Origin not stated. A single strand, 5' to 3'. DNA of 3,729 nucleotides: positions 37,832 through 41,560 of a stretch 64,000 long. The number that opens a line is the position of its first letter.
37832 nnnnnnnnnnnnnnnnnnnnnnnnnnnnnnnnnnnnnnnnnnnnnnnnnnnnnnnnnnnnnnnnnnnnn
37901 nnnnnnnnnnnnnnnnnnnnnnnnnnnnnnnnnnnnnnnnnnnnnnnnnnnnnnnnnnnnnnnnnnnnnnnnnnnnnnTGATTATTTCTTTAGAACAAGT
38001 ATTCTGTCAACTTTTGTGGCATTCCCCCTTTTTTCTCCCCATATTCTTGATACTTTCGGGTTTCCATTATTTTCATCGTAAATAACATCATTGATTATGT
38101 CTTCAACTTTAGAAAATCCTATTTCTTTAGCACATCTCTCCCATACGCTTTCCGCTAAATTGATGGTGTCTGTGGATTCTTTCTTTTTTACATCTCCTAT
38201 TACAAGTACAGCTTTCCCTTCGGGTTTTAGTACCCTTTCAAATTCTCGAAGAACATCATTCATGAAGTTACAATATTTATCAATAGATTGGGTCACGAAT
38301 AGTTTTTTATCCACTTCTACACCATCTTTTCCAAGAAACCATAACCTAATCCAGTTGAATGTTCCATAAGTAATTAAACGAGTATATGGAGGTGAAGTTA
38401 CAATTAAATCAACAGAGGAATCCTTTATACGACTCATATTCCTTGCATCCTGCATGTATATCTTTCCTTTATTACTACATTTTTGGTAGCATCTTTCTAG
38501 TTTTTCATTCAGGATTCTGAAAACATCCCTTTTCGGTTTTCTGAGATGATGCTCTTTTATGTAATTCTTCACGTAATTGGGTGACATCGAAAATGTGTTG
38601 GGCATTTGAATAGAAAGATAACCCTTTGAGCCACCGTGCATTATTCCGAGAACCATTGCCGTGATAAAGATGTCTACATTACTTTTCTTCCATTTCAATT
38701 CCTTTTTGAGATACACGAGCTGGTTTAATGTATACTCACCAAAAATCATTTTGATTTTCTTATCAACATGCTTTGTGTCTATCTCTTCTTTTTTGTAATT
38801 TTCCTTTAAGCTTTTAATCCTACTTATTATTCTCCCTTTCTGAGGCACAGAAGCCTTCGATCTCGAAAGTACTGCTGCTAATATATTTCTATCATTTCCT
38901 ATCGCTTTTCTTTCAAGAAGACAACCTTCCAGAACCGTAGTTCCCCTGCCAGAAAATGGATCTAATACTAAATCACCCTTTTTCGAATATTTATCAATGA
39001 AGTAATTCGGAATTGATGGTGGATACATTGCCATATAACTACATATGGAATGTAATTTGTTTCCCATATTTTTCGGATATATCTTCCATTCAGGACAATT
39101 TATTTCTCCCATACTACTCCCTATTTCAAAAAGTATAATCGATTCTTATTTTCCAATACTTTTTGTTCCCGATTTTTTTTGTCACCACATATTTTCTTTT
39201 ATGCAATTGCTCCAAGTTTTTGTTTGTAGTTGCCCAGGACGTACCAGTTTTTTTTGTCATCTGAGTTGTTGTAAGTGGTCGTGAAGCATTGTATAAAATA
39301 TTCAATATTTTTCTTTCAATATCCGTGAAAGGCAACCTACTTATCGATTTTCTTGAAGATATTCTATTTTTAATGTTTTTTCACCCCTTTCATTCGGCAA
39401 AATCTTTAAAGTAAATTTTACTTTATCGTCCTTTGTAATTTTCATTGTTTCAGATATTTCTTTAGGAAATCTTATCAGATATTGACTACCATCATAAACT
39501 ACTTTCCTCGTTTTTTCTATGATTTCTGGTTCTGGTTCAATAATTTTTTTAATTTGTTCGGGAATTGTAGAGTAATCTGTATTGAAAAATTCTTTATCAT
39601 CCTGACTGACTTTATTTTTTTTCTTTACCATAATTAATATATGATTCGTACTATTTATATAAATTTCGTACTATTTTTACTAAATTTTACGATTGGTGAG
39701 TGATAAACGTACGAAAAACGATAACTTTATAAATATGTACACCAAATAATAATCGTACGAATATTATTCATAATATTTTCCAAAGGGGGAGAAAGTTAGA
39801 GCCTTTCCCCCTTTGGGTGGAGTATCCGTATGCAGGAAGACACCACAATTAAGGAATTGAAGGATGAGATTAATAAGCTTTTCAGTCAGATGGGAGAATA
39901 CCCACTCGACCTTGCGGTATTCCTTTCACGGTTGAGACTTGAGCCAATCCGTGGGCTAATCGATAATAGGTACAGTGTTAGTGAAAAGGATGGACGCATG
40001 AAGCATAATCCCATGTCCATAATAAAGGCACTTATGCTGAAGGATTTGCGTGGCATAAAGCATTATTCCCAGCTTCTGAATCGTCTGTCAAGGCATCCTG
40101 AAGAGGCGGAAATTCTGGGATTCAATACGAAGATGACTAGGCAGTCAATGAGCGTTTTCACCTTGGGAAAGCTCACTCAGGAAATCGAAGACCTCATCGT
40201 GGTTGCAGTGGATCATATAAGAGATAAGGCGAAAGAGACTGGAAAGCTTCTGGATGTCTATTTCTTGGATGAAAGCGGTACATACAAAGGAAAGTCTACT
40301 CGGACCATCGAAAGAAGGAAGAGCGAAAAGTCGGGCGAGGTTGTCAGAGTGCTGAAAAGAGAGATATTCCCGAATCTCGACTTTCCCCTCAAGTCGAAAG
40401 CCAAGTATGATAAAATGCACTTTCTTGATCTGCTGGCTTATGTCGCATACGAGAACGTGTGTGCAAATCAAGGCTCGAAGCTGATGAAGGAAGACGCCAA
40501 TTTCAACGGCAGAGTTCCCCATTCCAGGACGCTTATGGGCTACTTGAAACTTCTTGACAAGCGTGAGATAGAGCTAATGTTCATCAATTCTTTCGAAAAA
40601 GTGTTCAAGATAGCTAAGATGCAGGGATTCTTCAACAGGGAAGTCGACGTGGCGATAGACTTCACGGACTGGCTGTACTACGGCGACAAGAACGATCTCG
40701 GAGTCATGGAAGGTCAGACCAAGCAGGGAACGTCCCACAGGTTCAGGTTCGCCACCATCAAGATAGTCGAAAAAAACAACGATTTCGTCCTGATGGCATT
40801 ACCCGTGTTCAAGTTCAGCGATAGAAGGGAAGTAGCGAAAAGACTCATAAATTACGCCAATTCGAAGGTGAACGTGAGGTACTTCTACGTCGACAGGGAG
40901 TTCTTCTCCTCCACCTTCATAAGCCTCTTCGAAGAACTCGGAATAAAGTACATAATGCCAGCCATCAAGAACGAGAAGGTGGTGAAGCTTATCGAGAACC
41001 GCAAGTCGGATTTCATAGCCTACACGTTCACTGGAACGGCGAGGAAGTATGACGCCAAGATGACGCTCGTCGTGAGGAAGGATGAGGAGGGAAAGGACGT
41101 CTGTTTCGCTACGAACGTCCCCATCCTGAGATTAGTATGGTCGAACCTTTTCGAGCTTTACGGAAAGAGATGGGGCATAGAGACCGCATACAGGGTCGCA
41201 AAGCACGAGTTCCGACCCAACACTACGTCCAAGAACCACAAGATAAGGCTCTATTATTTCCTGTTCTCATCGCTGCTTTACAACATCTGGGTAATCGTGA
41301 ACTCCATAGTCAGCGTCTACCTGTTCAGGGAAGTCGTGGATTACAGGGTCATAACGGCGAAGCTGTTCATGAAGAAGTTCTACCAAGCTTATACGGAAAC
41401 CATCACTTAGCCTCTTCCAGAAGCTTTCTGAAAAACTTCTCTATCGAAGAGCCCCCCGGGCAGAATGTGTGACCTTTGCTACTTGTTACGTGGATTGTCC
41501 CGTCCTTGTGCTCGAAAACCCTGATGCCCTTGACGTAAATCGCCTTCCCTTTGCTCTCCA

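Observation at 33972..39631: Candidate undescribed defence module: GHKL-Ig ATPase triad converging on an AbrB-wHTH-methyltransferase operon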

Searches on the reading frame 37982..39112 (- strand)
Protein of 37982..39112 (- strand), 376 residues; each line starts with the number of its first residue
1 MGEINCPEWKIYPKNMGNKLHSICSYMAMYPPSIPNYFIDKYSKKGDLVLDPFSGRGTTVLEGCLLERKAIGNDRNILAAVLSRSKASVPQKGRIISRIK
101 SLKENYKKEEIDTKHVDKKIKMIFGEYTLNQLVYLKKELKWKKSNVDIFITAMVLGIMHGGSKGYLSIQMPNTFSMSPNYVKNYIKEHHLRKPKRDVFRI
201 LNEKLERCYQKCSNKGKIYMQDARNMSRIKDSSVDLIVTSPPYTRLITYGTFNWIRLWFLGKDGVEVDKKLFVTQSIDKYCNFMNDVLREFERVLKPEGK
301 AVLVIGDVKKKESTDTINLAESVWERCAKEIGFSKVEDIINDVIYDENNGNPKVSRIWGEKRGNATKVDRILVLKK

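Call 4: search_protein_families(library=pfam, proteins=[window:37982-39112:-], max_evalue=0.1)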
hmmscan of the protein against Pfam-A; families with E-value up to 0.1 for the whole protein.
window:37982-39112:- (376 aa): 4 families
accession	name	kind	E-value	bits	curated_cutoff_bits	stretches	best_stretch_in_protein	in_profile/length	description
PF01555.25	N6_N4_Mtase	-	3.2e-22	80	26.7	2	15-76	152-212/221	DNA methylase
PF01170.24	UPF0020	-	4.9e-09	36.6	22.3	1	44-91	27-65/197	RMKL-like, methyltransferase domain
PF08241.18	Methyltransf_11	-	0.0026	18.8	21.2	0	281-302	73-94/95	Methyltransferase domain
PF02201.23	SWIB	-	0.091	13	25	0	181-211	27-57/74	SWIB/MDM2 domain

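Call 5: search_protein_families(library=padloc, proteins=[window:37982-39112:-], max_evalue=0.1)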
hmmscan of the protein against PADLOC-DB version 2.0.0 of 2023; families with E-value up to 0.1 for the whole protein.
window:37982-39112:- (376 aa): 60 families (the best 25 are shown)
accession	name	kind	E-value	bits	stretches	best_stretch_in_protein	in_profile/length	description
PDLC03325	MTase_II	-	6.2e-44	148.4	1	19-376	66-423/426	Type II methyltransferase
PDLC03353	MTase_II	-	4.8e-34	116.1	2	213-354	7-124/260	Type II methyltransferase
PDLC03380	MTase_II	-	1.6e-23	81.6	2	212-337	242-368/393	Type II methyltransferase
PDLC03350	MTase_II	-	3.6e-22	77.2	2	217-342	58-158/312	Type II methyltransferase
PDLC03283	MTase_II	-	5.3e-20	70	2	217-311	6-96/352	Type II methyltransferase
PDLC03387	MTase_II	-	6.6e-20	69.4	2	207-308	3-89/289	Type II methyltransferase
PDLC03239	MTase_II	-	2.6e-19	67.3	1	14-315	59-380/442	Type II methyltransferase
PDLC03376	MTase_II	-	9.2e-19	66.2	2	13-90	25-101/249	Type II methyltransferase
PDLC03322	MTase_II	-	2.7e-18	64.1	1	4-262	20-293/446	Type II methyltransferase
PDLC03371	MTase_II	-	3.5e-17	60.8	2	31-76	196-241/260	Type II methyltransferase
PDLC03259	MTase_II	-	1e-14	52.2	2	217-308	5-80/423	Type II methyltransferase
PDLC03216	MTase_II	-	2.6e-14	51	2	217-309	13-100/364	Type II methyltransferase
PDLC03299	MTase_II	-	2.8e-13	48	2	30-77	200-247/296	Type II methyltransferase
PDLC03364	MTase_II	-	5.5e-13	46.6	2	9-88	21-101/380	Type II methyltransferase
PDLC03312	MTase_II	-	9.2e-13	44.8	2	13-82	782-851/1344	Type II methyltransferase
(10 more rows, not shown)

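Call 6: search_protein_families(library=ncbifam, proteins=[window:37982-39112:-], max_evalue=0.1)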
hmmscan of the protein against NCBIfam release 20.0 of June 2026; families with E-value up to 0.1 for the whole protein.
window:37982-39112:- (376 aa): 7 families
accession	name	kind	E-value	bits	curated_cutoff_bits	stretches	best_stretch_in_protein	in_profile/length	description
NF050803.1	DnaMtaseCcrMCaul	equivalog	2e-10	40.1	830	2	38-84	198-244/350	adenine-specific DNA-methyltransferase CcrM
TIGR01177.1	TIGR01177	hypoth_equivalog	3e-08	33.4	316.55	1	44-75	181-212/330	TIGR01177 family methyltransferase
NF008572.0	PRK11524.1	equivalog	1.3e-06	27.8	292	1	38-105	207-276/294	adenine-specific DNA-methyltransferase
NF010253.0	PRK13699.1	subfamily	5.5e-05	23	244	0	37-72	155-190/226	DNA methyltransferase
NF040721.1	Trm14_Arch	equivalog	0.00012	21.4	280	0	44-157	190-301/370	tRNA (guanine(6)-N2)-methyltransferase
NF045667.1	MTase_DVU1556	equivalog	0.0011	18.5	155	1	284-329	100-143/213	DVU_1556 family methyltransferase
NF008823.0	PRK11873.1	subfamily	0.082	12.4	263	0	285-327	163-204/272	arsenite methyltransferase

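Call 8: search_protein_families(library=phrogs, proteins=[window:37982-39112:-], max_evalue=0.1)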
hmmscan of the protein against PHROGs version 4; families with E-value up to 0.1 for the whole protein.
window:37982-39112:- (376 aa): 14 families
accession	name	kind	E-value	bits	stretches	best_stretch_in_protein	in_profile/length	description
phrog_67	-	other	5e-24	86.3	2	104-352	53-225/743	DNA methyltransferase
phrog_18146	-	other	3.1e-22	80.1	1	19-266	42-306/452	DNA methyltransferase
phrog_498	-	other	4e-14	53.1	1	28-345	361-564/633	DNA methyltransferase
phrog_6025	-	other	3.3e-12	47.4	1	216-356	12-119/192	DNA methyltransferase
phrog_12517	-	unknown function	1.5e-11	45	2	218-340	162-267/316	-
phrog_10183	-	other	9.3e-07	28.4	1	204-250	490-535/889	DNA methyltransferase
phrog_3008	-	other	2.9e-05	24.5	1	26-74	150-198/244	DNA methyltransferase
phrog_18293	-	other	0.00018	22.4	1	31-74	51-94/119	methyltransferase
phrog_16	-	DNA, RNA and nucleotide metabolism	0.00025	20.4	1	39-76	861-898/986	DNA helicase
phrog_23148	-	unknown function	0.0009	20.3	1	29-76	88-135/165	-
phrog_6952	-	other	0.0084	17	1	37-73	125-161/181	DNA methyltransferase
phrog_23085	-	unknown function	0.011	16.4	0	23-63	41-81/138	-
phrog_13756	-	unknown function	0.04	15.4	1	89-123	50-84/94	-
phrog_12862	-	unknown function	0.062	14.2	0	225-245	13-33/149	-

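Call 87: search_solved_structures(query=window:37982-39112:-, max_evalue=0.001)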
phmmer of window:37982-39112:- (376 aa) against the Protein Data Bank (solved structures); distinct sequences matched with E-value up to 0.001: 5.
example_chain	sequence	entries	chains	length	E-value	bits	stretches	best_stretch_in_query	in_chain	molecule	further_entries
2zie_A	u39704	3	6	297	2.6e-09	39.7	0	26-75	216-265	Putative modification methylase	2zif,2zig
8s9n_A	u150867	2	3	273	5.5e-08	35.3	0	28-75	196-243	DNA cytosine-N4 methyltransferase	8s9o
8s9m_A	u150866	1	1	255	7.8e-08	34.8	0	28-75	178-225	DNA cytosine-N4 methyltransferase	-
6pbd_A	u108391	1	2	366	7e-05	25.1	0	39-89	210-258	Modification methylase CcrMI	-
1boo_A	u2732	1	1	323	0.00013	24.2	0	19-67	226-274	PROTEIN (N-4 CYTOSINE-SPECIFIC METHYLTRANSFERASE PVU II)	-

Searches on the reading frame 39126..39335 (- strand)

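Call 4: search_protein_families(library=pfam, proteins=[window:39126-39335:-], max_evalue=0.1)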
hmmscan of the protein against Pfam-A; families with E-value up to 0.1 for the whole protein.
window:39126-39335:- (69 aa): 12 families
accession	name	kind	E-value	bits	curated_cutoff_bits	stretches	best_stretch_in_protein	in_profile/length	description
PF13412.12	HTH_24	-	2.7e-06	27.3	21.9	1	5-50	3-47/48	Winged helix-turn-helix DNA-binding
PF12802.13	MarR_2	-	0.00071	20.1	27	1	4-52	4-52/61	MarR family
PF24033.1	DUF7342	-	0.00096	19.6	31.6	1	12-62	9-59/150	Family of unknown function (DUF7342)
PF03965.22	Penicillinase_R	-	0.0037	18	22.6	1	4-62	2-63/115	Penicillinase repressor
PF07106.19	TBPIP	-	0.0039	17.5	22.8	1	6-59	2-57/62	TBPIP/Hop2 winged helix domain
PF09339.16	HTH_IclR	-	0.0087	16.2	22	1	10-52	8-50/52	IclR helix-turn-helix domain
PF14947.12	HTH_45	-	0.01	16.3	25.5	1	10-54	8-53/77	Winged helix-turn-helix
PF08279.18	HTH_11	-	0.013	15.8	25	1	8-52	3-47/55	HTH domain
PF01978.25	TrmB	-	0.015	15.6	25.6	1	3-60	6-62/68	Sugar-specific transcriptional regulator TrmB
PF25213.1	HVO_A0261_N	-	0.018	15.4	35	1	17-53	21-57/86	HVO_A0261 N-terminal domain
PF22665.2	DUF6293_C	-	0.027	15.4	27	0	26-60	54-87/101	DUF6293 C-terminal winged helix domain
PF13463.12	HTH_27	-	0.048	14.4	22.2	1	4-55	2-53/68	Winged helix DNA-binding domain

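Call 5: search_protein_families(library=padloc, proteins=[window:39126-39335:-], max_evalue=0.1)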
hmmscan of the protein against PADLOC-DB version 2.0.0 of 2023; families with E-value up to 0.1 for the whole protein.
window:39126-39335:- (69 aa): 16 families
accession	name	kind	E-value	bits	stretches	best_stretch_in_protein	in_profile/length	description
PDLC04368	PDC-M05A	-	1.3e-05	23.2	1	3-62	11-71/201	-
PDLC01852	CARF3--CARF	-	4.2e-05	21.6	1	5-62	143-199/208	-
PDLC01434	CasR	-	6.1e-05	21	1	6-58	129-179/191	"CAS-I,CAS-II,CAS-III,CAS-IV,CAS-V,CAS-VI; associated_signaling"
PDLC01867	CARF3--CARF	-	9.3e-05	20.4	1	3-63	141-199/200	-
PDLC01870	CARF3--CARF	-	0.00014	19.7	1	6-63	137-194/228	-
PDLC01853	CARF3--CARF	-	0.0002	19.1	1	4-54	137-188/209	-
PDLC01438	Csa3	-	0.00024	19.2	1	7-64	150-202/305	"CAS-I,CAS-II,CAS-III,CAS-IV,CAS-V,CAS-VI; associated_signaling"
PDLC01848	CARF3--CARF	-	0.00063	17.5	1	5-54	134-183/197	-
PDLC01268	CasR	-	0.00082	17.4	1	7-54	126-171/179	"CAS-I,CAS-II,CAS-III,CAS-IV,CAS-V,CAS-VI; associated_signaling"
PDLC01860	CARF3--CARF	-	0.0012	17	1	5-65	143-202/210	-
PDLC02975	WH_III-A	-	0.0014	17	1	5-54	3-52/103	-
PDLC01859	CARF3--CARF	-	0.0017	16.1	1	3-61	148-209/213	-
PDLC03963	SoFic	-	0.0024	15.3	1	8-60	296-348/361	-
PDLC01857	CARF3--CARF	-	0.0035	15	1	5-60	128-183/201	-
PDLC01879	CARF3--CARF_TM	-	0.0081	13.8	1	5-60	156-207/222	-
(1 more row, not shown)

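Call 6: search_protein_families(library=ncbifam, proteins=[window:39126-39335:-], max_evalue=0.1)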
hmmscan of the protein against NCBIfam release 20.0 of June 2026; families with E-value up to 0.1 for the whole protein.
window:39126-39335:- (69 aa): 10 families
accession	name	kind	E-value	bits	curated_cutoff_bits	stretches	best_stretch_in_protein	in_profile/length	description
NF040939.2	trans_reg_lrs14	equivalog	8.8e-05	22.5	90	1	4-59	20-75/103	Lrs14 family HTH-type transcriptional regulator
NF033788.1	HTH_metalloreg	subfamily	0.00098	18.9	55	1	8-64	14-69/77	metalloregulator ArsR/SmtB family transcription factor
NF053610.1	Sso10a_fam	subfamily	0.0018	18.3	60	1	10-60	7-54/64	Sso10a family chromatin protein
NF053736.1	AcpB_EbpR_MafR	subfamily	0.0028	17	130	1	9-47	10-48/481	AcpB/EbpR/MafR family transcriptional regulator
TIGR01884.1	cas_HTH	subfamily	0.0067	15.8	60.2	1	4-54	141-190/202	CRISPR-associated CARF protein Csa3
NF053660.1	ORF80_fam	equivalog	0.0099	15.7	95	1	6-67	3-65/70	ORF80 family leucine zipper DNA-binding protein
NF053606.1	Sta1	subfamily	0.013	15.6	80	1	5-61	20-75/100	Sta1 family transcriptional regulator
NF033789.1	repress_SdpR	subfamily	0.013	15.4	100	1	7-64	10-65/79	autorepressor SdpR family transcription factor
NF041413.1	ArsR_Rv2640c_fam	equivalog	0.017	15.5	155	1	9-66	46-104/118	Rv2640c family ArsR-like transcriptional regulator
NF045644.1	TransRegBhcR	equivalog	0.083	12.1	350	1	10-64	31-82/267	HTH-type transcriptional regulator BhcR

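Call 8: search_protein_families(library=phrogs, proteins=[window:39126-39335:-], max_evalue=0.1)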
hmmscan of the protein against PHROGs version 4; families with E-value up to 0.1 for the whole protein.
window:39126-39335:- (69 aa): 11 families
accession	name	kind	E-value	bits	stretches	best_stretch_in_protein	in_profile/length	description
phrog_3502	-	unknown function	0.0003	21.9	1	3-59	49-110/131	-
phrog_25408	-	unknown function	0.00041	21.1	1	8-64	14-68/165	-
phrog_12156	-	DNA, RNA and nucleotide metabolism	0.0015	18.2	1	4-63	422-480/485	DNA helicase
phrog_186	-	DNA, RNA and nucleotide metabolism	0.0038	17.9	1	18-63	60-104/308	DnaD-like helicase loader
phrog_5978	-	unknown function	0.011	15.8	1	7-60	299-351/364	-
phrog_16568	-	moron, auxiliary metabolic gene and host takeover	0.026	15.7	1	19-59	18-56/129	Ren-like exclusion protein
phrog_142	-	moron, auxiliary metabolic gene and host takeover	0.053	14.6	1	6-56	13-63/116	Ren-like exclusion protein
phrog_1077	-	transcription regulation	0.069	14.5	1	7-66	10-73/126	transcriptional regulator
phrog_6336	-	unknown function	0.07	14.5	1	9-54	17-63/81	-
phrog_14854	-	unknown function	0.078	14.1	0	21-58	31-67/79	-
phrog_28562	-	unknown function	0.099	13.2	0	22-64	59-101/248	-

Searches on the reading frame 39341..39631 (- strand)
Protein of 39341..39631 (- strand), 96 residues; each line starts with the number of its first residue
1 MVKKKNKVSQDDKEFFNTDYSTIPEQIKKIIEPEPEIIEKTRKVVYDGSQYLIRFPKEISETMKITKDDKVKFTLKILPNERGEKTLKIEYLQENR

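Call 4: search_protein_families(library=pfam, proteins=[window:39341-39631:-], max_evalue=0.1)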
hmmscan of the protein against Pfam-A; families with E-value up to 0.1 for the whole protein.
window:39341-39631:- (96 aa): 0 families

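Call 5: search_protein_families(library=padloc, proteins=[window:39341-39631:-], max_evalue=0.1)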
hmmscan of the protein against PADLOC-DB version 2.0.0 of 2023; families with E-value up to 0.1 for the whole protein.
window:39341-39631:- (96 aa): 0 families

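Call 6: search_protein_families(library=ncbifam, proteins=[window:39341-39631:-], max_evalue=0.1)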
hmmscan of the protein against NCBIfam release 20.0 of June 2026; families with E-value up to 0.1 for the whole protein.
window:39341-39631:- (96 aa): 0 families

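Call 8: search_protein_families(library=phrogs, proteins=[window:39341-39631:-], max_evalue=0.1)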
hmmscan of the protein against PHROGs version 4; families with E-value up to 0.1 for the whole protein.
window:39341-39631:- (96 aa): 0 families

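Call 85: search_solved_structures(query=window:39341-39631:-, max_evalue=10, show_alignments=1)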
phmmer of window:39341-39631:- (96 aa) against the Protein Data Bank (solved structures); distinct sequences matched with E-value up to 10: 15.
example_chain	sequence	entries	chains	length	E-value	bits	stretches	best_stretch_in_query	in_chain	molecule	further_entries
4u06_A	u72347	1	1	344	0.00058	23.2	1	40-96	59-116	LIC10831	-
4u08_A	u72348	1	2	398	0.026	17.9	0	43-85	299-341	LIC11098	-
2xwi_A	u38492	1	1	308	0.74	13.3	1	16-78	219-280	SIALIC ACID-BINDING PERIPLASMIC PROTEIN SIAP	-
2wyk_A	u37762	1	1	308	0.75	13.3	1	16-78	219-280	SIALIC ACID-BINDING PERIPLASMIC PROTEIN SIAP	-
2v4c_A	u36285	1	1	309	0.75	13.3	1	16-78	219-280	SIALIC ACID-BINDING PERIPLASMIC PROTEIN SIAP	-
3b50_A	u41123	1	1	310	0.75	13.3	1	16-78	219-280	Sialic acid-binding periplasmic protein siaP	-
2xwo_A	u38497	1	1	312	0.76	13.3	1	16-78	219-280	SIALIC ACID-BINDING PERIPLASMIC PROTEIN SIAP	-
2wx9_A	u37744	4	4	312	0.77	13.3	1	16-78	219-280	SIALIC ACID-BINDING PERIPLASMIC PROTEIN SIAP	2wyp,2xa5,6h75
2xxk_A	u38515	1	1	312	0.77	13.3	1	16-78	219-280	SIALIC ACID-BINDING PERIPLASMIC PROTEIN SIAP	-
2xwv_A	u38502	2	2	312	0.77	13.3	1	16-78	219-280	SIALIC ACID-BINDING PERIPLASMIC PROTEIN SIAP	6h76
2xwk_A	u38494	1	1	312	0.77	13.3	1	16-78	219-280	SIALIC ACID-BINDING PERIPLASMIC PROTEIN SIAP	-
8cp7_A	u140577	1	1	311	0.77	13.3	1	16-78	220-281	Sialic acid-binding periplasmic protein SiaP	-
2cex_A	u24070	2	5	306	0.77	13.2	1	16-78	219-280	PROTEIN HI0146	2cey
1z5x_E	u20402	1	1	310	2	11.9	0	2-34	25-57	Ecdysone receptor ligand binding domain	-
7yjw_A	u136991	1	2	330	2.5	11.6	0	55-81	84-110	Membrane protein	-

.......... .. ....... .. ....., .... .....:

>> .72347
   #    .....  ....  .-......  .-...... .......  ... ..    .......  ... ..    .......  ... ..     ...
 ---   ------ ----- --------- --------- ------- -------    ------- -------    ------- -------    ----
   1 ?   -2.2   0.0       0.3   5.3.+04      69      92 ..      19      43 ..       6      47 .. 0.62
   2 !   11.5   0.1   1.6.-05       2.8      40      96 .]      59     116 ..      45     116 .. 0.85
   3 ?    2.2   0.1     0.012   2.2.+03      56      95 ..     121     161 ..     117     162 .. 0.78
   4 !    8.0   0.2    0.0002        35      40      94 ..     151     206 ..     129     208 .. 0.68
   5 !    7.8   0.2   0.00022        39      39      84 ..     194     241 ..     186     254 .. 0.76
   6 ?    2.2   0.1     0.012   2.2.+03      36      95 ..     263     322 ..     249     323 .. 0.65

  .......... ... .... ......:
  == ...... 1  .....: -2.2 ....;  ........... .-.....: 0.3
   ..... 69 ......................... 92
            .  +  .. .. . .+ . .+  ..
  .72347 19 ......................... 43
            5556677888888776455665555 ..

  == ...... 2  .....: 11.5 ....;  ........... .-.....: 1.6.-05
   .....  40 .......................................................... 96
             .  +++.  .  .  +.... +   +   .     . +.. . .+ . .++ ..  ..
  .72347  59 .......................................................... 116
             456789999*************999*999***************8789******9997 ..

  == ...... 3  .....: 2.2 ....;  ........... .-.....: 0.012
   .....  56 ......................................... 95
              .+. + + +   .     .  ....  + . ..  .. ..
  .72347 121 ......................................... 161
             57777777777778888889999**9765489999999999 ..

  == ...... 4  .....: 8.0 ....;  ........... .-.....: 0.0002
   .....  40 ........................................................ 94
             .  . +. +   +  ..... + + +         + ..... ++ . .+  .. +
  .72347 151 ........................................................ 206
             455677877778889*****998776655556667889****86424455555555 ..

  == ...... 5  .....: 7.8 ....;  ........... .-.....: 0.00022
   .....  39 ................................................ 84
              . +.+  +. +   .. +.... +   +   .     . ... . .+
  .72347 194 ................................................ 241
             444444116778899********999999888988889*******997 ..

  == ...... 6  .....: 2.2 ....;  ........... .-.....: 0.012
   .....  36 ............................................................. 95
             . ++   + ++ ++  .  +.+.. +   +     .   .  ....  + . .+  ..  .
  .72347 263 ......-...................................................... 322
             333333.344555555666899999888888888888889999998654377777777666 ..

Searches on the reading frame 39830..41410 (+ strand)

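Call 4: search_protein_families(library=pfam, proteins=[window:39830-41410:+], max_evalue=0.1)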
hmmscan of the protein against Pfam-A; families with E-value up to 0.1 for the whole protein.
window:39830-41410:+ (526 aa): 2 families
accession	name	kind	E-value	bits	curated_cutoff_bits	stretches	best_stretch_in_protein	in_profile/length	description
PF01609.27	DDE_Tnp_1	-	5.9e-07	29.9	23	1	313-463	42-176/200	Transposase DDE domain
PF05598.16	DUF772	-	0.019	15.4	23.1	0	55-110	1-60/74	Transposase domain (DUF772)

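Call 6: search_protein_families(library=ncbifam, proteins=[window:39830-41410:+], max_evalue=0.1)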
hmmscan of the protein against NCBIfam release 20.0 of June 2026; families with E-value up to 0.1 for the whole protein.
window:39830-41410:+ (526 aa): 7 families
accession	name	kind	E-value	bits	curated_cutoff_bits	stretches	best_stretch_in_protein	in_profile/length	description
NF033541.0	transpos_ISH3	equivalog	1.5e-42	145.8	225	1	223-490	22-297/298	ISH3 family transposase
NF033592.1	transpos_IS4_1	equivalog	1.6e-08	34.1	115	1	353-483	181-323/332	IS4 family transposase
NF033539.1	transpos_IS1380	equivalog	0.00012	20.9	180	1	333-460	190-344/419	IS1380 family transposase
NF033540.2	transpos_IS701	equivalog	0.00014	21.2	150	1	410-461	280-332/363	IS701 family transposase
NF033591.1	transpos_IS4_2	equivalog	0.0036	16.5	152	1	403-489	184-278/340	IS4 family transposase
NF033551.1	transpos_IS1182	equivalog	0.0058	15.6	270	0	314-409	275-362/488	IS1182 family transposase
NF033559.2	transpos_IS1634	equivalog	0.038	13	100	0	426-473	363-410/483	IS1634 family transposase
